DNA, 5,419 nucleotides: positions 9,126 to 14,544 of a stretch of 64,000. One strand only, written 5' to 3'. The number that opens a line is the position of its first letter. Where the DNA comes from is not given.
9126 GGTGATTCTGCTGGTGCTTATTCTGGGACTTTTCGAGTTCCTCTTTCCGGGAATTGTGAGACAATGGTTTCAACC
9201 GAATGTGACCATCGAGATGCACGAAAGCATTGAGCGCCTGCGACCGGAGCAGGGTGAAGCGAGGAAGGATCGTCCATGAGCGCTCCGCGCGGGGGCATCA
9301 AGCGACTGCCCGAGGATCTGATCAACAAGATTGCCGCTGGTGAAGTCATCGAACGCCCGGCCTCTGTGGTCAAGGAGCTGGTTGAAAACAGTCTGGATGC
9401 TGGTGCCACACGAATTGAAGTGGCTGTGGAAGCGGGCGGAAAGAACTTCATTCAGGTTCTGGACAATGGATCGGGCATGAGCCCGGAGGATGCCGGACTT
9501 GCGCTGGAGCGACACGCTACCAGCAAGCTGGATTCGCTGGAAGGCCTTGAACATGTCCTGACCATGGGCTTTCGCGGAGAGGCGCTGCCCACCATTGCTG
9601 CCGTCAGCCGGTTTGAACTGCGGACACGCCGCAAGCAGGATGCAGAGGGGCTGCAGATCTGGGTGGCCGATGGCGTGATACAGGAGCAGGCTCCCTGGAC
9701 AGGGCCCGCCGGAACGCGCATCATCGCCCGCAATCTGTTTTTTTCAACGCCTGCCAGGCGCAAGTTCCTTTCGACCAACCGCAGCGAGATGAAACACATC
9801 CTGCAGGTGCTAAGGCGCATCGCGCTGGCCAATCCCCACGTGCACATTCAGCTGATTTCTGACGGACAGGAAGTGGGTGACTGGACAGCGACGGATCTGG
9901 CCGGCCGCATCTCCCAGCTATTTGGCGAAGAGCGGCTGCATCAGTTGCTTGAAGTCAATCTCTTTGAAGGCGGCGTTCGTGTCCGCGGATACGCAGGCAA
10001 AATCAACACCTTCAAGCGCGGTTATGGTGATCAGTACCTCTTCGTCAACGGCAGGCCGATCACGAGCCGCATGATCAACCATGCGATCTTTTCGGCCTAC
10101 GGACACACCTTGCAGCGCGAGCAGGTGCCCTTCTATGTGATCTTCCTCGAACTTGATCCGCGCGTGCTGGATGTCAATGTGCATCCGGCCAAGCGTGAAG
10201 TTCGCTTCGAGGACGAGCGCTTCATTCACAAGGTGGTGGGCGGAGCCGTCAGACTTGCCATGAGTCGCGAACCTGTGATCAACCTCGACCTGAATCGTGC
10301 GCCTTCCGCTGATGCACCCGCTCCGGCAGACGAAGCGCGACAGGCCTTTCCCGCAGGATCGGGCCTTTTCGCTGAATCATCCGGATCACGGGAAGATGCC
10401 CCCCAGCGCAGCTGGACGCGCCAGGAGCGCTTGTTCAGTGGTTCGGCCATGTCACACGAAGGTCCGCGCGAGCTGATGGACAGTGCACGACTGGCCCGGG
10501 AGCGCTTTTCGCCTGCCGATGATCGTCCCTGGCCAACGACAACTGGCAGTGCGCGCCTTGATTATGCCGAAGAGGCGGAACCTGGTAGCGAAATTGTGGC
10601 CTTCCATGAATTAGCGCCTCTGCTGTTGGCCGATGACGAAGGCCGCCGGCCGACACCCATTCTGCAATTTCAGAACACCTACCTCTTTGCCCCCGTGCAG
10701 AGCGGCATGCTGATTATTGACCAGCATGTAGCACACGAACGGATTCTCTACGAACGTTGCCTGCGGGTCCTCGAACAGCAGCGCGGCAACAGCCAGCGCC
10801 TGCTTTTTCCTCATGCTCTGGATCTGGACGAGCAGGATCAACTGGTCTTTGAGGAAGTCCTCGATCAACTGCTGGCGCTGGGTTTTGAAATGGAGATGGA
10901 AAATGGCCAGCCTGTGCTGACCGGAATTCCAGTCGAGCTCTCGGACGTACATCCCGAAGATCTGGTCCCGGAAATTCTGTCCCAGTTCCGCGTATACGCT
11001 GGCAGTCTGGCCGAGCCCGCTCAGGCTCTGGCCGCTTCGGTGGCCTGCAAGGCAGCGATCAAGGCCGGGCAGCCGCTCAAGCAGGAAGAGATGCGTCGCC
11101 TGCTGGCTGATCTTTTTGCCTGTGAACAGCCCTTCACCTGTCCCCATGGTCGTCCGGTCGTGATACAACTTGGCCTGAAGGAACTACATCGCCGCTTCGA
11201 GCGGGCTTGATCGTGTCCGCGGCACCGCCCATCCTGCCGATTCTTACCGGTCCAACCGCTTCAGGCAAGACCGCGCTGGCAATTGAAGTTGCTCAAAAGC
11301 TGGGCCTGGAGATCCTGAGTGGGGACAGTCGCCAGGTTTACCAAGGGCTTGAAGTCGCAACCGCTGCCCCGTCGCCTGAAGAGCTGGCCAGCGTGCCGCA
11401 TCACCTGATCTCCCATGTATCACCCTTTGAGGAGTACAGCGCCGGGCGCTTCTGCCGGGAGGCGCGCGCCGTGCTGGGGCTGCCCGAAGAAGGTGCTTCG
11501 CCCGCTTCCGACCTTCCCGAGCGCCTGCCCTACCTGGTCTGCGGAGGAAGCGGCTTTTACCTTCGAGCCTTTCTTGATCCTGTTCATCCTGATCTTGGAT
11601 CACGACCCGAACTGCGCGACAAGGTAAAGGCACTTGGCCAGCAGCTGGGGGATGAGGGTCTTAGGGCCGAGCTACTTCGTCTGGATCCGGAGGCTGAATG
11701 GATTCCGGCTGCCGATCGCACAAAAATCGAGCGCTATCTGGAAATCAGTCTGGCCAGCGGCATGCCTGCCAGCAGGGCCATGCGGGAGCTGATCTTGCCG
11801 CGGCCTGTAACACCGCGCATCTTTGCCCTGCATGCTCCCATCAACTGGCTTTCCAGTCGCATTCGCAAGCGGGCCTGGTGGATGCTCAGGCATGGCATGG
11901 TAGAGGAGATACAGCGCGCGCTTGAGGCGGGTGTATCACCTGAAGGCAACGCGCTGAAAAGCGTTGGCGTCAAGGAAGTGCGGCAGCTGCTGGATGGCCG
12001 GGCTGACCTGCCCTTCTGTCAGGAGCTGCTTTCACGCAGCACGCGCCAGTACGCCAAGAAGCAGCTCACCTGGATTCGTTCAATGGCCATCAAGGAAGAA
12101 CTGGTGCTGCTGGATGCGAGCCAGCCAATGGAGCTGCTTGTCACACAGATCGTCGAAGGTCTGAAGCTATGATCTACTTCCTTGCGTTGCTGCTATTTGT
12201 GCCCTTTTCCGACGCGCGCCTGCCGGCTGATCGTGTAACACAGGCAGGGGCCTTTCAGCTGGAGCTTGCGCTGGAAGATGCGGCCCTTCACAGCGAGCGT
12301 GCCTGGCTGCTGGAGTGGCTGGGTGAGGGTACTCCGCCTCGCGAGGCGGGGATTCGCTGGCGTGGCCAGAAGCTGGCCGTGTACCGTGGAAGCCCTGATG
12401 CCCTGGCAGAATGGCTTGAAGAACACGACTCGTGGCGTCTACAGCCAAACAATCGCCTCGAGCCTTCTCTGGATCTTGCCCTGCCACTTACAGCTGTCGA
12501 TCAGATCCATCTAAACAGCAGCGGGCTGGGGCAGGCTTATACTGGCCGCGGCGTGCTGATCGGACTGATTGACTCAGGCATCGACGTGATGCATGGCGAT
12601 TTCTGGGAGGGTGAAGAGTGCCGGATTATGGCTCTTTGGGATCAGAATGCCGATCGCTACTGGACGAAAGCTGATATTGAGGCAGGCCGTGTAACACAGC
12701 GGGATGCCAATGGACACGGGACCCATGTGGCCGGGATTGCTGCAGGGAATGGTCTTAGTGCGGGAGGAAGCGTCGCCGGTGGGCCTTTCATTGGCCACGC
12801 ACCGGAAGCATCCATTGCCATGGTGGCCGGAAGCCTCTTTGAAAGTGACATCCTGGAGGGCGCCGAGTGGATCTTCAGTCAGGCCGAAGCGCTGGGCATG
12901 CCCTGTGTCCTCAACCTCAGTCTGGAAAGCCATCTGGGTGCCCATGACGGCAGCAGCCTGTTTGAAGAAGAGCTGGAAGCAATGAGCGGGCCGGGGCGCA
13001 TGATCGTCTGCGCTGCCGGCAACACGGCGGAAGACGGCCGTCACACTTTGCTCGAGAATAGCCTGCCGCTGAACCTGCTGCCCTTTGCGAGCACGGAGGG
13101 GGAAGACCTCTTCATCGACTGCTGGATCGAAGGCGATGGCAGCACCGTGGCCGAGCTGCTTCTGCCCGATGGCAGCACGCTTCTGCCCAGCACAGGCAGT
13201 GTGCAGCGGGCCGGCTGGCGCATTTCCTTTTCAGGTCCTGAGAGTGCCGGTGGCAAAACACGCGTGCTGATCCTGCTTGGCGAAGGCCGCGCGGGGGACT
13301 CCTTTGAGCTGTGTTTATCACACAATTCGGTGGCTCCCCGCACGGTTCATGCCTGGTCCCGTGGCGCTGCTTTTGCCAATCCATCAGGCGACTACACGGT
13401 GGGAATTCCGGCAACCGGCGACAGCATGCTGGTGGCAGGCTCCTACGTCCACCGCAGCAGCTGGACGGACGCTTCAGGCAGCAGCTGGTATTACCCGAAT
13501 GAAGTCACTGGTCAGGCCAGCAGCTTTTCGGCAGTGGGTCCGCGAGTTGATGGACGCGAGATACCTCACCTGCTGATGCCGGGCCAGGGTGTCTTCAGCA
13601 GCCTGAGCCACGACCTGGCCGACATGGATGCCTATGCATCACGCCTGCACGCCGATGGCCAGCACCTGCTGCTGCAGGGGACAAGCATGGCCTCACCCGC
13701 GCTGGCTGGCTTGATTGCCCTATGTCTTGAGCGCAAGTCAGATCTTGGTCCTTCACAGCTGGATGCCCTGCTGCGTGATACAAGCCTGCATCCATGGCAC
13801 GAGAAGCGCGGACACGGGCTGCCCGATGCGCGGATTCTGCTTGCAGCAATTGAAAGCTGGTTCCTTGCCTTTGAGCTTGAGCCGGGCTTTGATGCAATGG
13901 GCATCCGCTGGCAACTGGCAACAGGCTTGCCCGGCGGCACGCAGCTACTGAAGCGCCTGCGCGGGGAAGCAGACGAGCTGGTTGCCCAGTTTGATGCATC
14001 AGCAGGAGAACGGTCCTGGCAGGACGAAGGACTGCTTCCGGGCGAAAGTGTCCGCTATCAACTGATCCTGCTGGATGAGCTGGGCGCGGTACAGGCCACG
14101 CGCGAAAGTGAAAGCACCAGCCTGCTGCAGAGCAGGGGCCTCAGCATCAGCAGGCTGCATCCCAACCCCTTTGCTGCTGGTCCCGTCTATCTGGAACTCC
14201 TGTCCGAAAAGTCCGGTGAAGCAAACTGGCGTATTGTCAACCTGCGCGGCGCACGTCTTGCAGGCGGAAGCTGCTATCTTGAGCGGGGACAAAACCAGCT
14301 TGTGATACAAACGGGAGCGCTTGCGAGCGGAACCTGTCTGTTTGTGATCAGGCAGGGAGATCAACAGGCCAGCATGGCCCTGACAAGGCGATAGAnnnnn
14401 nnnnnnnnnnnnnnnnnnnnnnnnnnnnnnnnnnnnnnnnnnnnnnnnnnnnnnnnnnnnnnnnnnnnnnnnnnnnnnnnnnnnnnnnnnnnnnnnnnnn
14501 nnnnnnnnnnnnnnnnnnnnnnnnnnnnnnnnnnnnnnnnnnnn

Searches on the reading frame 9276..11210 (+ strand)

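Call 27: search_protein_families(library=ncbifam, proteins=[window:9276-11210:+], max_evalue=0.00001)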
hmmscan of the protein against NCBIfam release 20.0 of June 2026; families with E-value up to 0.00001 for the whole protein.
window:9276-11210:+ (644 aa): 8 families
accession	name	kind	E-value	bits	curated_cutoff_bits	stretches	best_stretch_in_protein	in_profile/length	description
NF000949.0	PRK00095.1-2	equivalog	9.9e-156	520.4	750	1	7-643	6-632/634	DNA mismatch repair endonuclease MutL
TIGR00585.2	mutl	equivalog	9.8e-154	513.3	180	1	8-571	1-553/555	DNA mismatch repair endonuclease MutL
NF000953.0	PRK00095.2-4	equivalog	1.9e-145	486.2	693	1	8-643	3-610/611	DNA mismatch repair endonuclease MutL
NF000950.0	PRK00095.1-3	equivalog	7e-131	437.7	756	1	7-643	3-636/641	DNA mismatch repair endonuclease MutL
NF000952.0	PRK00095.2-2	subfamily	2.5e-123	412.7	840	2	8-332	3-330/623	DNA mismatch repair endonuclease MutL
NF000948.0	PRK00095.1-1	equivalog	9.3e-117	391.5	701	1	8-592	3-579/625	DNA mismatch repair endonuclease MutL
NF000951.0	PRK00095.2-1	equivalog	2.9e-90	303.5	391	2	8-329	5-332/559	DNA mismatch repair endonuclease MutL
NF000954.0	PRK00095.2-5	equivalog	3.1e-67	227.3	937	1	8-335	7-334/588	DNA mismatch repair endonuclease MutL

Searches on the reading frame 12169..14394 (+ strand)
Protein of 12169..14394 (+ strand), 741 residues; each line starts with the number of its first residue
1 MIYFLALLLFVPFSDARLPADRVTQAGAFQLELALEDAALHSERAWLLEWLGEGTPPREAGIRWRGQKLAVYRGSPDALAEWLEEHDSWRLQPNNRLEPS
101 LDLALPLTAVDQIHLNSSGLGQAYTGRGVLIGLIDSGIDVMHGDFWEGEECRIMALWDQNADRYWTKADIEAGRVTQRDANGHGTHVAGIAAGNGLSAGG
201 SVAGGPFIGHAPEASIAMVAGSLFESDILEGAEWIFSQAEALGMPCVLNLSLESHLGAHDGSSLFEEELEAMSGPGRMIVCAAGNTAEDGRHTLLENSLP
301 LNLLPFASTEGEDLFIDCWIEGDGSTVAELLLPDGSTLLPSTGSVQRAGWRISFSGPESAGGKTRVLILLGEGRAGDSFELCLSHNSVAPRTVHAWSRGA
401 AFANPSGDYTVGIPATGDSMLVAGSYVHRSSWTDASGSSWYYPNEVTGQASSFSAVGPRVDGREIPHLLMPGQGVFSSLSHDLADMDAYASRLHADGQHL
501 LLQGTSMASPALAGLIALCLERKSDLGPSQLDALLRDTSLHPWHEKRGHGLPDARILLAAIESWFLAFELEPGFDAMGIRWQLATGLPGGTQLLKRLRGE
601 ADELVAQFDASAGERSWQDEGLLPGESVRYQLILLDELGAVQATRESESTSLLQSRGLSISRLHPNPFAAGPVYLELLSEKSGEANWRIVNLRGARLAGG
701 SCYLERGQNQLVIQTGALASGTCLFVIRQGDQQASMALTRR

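Call 27: search_protein_families(library=ncbifam, proteins=[window:12169-14394:+], max_evalue=0.00001)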
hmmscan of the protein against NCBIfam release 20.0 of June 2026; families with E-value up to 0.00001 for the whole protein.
window:12169-14394:+ (741 aa): 5 families
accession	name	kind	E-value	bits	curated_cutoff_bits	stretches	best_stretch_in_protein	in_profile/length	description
NF040809.1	germ_prot_CspBA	exception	8.2e-16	56.8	1250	2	183-293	158-260/1099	bifunctional germination protease/germinant receptor pseudoprotease CspBA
TIGR03921.1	T7SS_mycosin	equivalog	6.7e-12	45.2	278.75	0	122-292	8-165/353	type VII secretion-associated serine protease mycosin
NF033595.1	denti_PrtP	equivalog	2.5e-10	39.6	300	0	124-196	187-263/606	dentilisin complex serine proteinase subunit PrtP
NF040808.2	CspC_non_triad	exception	1.2e-08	33.9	675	1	122-164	91-134/556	bile acid germinant receptor pseudoprotease CspC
NF040553.1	SGO_0316_fam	subfamily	6.6e-08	30.7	1400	0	175-290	352-468/1486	SGO_0316/SGO_0317 family LPXTG-anchored serine peptidase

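Call 76: search_protein_families(library=pfam, proteins=[window:12169-14394:+], max_evalue=0.001)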
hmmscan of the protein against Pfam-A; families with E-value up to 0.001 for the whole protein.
window:12169-14394:+ (741 aa): 1 family
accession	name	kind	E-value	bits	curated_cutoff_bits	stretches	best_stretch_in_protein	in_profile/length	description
PF00082.27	Peptidase_S8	-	2.8e-30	106.1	21.8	2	126-287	1-155/288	Subtilase family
